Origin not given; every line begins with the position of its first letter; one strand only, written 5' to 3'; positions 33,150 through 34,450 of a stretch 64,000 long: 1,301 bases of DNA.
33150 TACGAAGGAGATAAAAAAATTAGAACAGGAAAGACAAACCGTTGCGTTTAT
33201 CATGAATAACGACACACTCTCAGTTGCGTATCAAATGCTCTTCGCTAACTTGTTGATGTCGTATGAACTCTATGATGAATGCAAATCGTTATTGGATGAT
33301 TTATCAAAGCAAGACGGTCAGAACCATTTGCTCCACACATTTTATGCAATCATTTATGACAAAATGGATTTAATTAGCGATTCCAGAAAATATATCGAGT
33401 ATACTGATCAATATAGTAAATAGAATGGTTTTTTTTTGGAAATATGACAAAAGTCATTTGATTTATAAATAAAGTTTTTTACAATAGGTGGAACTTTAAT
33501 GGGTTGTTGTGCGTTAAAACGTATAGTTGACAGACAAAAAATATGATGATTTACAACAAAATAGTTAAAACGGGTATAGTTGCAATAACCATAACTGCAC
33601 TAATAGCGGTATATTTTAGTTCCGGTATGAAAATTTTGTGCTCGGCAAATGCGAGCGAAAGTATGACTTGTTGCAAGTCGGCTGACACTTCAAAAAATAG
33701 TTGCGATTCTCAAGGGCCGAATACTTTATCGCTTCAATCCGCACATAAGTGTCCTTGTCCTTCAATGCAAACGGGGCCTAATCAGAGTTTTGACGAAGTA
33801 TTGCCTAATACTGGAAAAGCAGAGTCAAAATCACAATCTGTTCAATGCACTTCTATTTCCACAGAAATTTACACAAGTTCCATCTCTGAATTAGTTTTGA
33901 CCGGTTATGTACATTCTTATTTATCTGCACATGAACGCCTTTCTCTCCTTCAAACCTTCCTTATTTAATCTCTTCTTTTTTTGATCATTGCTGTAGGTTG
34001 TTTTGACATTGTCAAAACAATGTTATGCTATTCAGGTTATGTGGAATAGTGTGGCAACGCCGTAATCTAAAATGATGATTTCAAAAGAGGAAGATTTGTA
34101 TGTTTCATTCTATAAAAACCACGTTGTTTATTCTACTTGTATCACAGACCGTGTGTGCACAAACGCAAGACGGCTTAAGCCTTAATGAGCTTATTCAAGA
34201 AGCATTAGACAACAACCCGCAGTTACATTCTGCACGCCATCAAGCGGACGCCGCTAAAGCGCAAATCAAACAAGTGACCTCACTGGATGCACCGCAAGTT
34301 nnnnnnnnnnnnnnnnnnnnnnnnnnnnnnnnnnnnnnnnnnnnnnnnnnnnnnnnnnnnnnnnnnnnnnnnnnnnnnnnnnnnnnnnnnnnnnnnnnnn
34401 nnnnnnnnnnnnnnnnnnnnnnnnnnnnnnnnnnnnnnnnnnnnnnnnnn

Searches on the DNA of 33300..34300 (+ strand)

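Call 28: search_rna_families(source=window, start=33300, end=34300, threshold=evalue, max_evalue=10)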
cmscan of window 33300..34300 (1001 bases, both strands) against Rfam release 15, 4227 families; matches with E-value up to 10: 7.
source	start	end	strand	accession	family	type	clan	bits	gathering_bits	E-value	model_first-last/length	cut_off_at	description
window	33348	33416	-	RF00471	snosnR48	Gene; snRNA; snoRNA; CD-box;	CL00066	21.7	60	7.9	1-105/105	no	Small nucleolar RNA snR48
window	33820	33888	-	RF00317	snoZ163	Gene; snRNA; snoRNA; CD-box;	-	17.2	39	1.1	1-90/90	no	Small nucleolar RNA Z163/Z177 family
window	33930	34030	+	RF01485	rli61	Cis-reg;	-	16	50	6.9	1-106/106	no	Listeria sRNA rli61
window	33623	33686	+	RF01150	sR11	Gene; snRNA; snoRNA; CD-box;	-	14.2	39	7.9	1-57/57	no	Small nucleolar RNA sR11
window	33802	33867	-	RF00612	SNORD75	Gene; snRNA; snoRNA; CD-box;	-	13.8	50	3.8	1-62/62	no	Small nucleolar RNA SNORD75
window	33761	33816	+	RF01123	sR35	Gene; snRNA; snoRNA; CD-box;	-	13.3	60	1.9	1-57/57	no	Small nucleolar RNA sR35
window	33386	33437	-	RF02590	Spy1186876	Gene; sRNA;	-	12.3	208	6.4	13-66/243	no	S. pyogenes small RNA 1186876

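Call 59: build_rna_model(alignment_id=A3, structure=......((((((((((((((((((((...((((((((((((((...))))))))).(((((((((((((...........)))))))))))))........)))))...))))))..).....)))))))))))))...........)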
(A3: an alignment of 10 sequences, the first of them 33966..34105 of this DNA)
Model R1 built from alignment A3 (10 sequences, 147 columns); structure: as given.
model positions 136; base pairs 45; branch points 1; effective number of sequences 5.93; information 0.59 bits per position. Calibrated on 0.2 Mb of random sequence (short: E-values are rough).
structure used (alignment columns):
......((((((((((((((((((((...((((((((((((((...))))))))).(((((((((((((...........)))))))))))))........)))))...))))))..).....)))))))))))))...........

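Call 60: search_with_rna_model(model_id=R1, sources=[window, L004, L005, L015, L006, L013, L010, L014, L012, L007], max_evalue=1, make_alignment=true)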
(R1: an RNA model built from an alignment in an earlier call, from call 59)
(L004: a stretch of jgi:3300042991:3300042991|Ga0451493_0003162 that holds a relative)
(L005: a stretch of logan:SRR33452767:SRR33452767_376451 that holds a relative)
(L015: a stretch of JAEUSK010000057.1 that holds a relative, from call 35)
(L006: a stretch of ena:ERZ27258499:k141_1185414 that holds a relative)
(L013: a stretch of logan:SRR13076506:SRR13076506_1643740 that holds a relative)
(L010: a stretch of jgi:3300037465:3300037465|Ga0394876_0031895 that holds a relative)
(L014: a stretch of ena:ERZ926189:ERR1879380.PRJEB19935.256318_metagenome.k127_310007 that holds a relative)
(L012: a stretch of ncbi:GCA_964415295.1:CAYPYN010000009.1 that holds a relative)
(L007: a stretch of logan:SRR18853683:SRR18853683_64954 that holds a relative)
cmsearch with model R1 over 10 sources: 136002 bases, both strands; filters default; matches with E-value up to 1: 10.
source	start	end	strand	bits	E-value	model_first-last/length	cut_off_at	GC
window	33966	34105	+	132.9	6.8e-23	1-136/136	no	0.32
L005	4868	5006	+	132.9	6.9e-23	1-136/136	no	0.32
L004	1316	1455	+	132.1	9.8e-23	1-136/136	no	0.31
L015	2591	2730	+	121.5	1e-20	1-136/136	no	0.32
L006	2759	2898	+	95.7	9.9e-16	1-136/136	no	0.33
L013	1244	1384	+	91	7.7e-15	1-136/136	no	0.28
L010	1845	1972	+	89.1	1.9e-14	1-136/136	no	0.31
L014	268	397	+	84.4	1.5e-13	1-136/136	no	0.32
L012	4890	5006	+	60.5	5.9e-09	1-136/136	no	0.36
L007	4905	5006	+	24.3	0.055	1-136/136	no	0.43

Alignment A5: 10 matches aligned to the model, 147 columns, each read 5' to 3' on its own strand. Consensus structure (alignment columns), stored with it:
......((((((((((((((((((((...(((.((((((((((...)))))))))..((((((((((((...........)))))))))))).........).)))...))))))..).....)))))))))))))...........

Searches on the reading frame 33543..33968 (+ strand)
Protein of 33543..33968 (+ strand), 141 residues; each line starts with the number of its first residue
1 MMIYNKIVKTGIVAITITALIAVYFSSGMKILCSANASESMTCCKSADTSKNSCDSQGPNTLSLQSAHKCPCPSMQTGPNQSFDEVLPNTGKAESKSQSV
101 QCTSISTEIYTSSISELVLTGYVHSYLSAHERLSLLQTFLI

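Call 3: search_protein_families(library=pfam, proteins=[window:33543-33968:+])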
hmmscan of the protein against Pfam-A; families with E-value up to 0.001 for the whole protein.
window:33543-33968:+ (141 aa): 0 families

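Call 12: find_homologous_proteins(query=window:33543-33968:+)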
Query window:33543-33968:+ (141 aa): 6 proteins with E <= 0.001 among 17 candidates.
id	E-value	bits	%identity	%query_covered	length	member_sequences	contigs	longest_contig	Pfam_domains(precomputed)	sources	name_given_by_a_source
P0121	3.0e-84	297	100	100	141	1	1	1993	-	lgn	-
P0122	4.6e-42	161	56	96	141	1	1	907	-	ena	-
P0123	5.5e-39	151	59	100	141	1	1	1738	-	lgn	-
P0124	8.9e-39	150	55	100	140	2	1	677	-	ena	-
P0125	7.4e-37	144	54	96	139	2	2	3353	-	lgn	-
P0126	3.5e-35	139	52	100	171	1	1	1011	-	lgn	-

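Call 34: find_related_loci(query=A2, collection=metagenome_contigs, flank=3000)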
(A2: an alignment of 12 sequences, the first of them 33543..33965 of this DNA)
Query A2 (141 aa) in metagenome_contigs; peptide patterns used: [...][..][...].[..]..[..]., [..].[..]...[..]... (x = any residue, [..] = any of these).
58 stretches matched a pattern, but none encodes a relative of the query by tblastn (E <= 1e-3).

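Call 35: find_related_loci(query=A2, collection=genome_contigs, flank=6000)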
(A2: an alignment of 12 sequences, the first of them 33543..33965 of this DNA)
Query A2 (141 aa) in genome_contigs; peptide patterns used: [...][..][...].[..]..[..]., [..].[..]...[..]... (x = any residue, [..] = any of these).
50 stretches matched a pattern; 2 encode a relative of the query (tblastn E <= 1e-3); 2 distinct loci.
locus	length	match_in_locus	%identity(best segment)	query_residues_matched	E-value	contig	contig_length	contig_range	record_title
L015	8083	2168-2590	83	1-141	1e-72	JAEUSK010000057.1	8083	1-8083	MAG: bacterium isolate new MAG-301 k141_2315315, whole genome shotgun sequence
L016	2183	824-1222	54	7-141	3e-45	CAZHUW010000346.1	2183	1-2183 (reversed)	MAG TPA_asm: uncultured Bacteroidota bacterium isolate SRP292972_co2_230 genome assembly, contig: NODE_62696_length_2183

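Call 53: search_protein_families(library=ncbifam, proteins=[window:33543-33968:+], max_evalue=0.01)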
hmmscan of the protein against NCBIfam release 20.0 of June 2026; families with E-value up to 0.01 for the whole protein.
window:33543-33968:+ (141 aa): 0 families

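Call 94: predict_structure(alignment_id=A6)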
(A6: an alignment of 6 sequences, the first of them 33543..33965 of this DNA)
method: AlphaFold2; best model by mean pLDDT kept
length: 141 residues; sequences in the alignment: 6
mean_pLDDT: 43.1   pTM: 0.18
mean pLDDT of the five models: 43.1, 40.8, 40.7, 36.8, 34.0
residues with pLDDT >= 90: 0; 70-90: 0; 50-70: 30; < 50: 111
segments of 3 or more residues with pLDDT < 50: 29-125, 130-137, 139-141
pLDDT, mean of each block of 10 residues (from residue 1): 56 66 56 39 34 36 39 37 39 35 35 38 46 48 46
secondary structure, 60 per line:
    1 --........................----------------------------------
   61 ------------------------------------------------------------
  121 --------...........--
elements in order: H3-26 H129-139

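Call 95: find_homologous_proteins(query=A2, max_evalue=0.01)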
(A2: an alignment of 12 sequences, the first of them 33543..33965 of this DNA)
Query A2 (12 sequences) (141 aa, profile of the alignment): 11 proteins with E <= 0.01 among 2381 candidates.
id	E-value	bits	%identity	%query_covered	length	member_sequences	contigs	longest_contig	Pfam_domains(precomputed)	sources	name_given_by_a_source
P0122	1.4e-64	234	56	96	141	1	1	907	-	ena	-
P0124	7.6e-62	225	55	100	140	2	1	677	-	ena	-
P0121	5.2e-61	222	100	100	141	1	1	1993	-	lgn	-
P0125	6.6e-60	219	54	96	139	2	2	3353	-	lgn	-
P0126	9.2e-60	218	52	100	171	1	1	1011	-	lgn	-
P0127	7.3e-53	196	46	99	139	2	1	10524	-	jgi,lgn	jgi:hypothetical protein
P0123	1.7e-52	195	59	100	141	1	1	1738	-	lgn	-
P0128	2.3e-47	178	40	99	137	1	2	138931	-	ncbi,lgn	-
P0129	2.8e-47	178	46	99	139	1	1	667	-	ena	-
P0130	1.7e-37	146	30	94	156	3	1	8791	-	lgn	-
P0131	2.0e-15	75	24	94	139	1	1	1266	-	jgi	jgi:hypothetical protein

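Call 96: find_encoding_contigs(protein=P0131, flank=5000, max_places=5)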
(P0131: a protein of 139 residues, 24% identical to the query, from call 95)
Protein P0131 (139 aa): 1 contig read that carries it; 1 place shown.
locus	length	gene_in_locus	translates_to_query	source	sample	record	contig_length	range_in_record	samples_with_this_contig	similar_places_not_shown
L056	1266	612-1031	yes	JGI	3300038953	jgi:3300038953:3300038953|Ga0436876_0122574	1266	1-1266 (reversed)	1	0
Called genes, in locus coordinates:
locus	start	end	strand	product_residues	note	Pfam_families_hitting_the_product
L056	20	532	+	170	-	-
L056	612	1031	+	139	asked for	-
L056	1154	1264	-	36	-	?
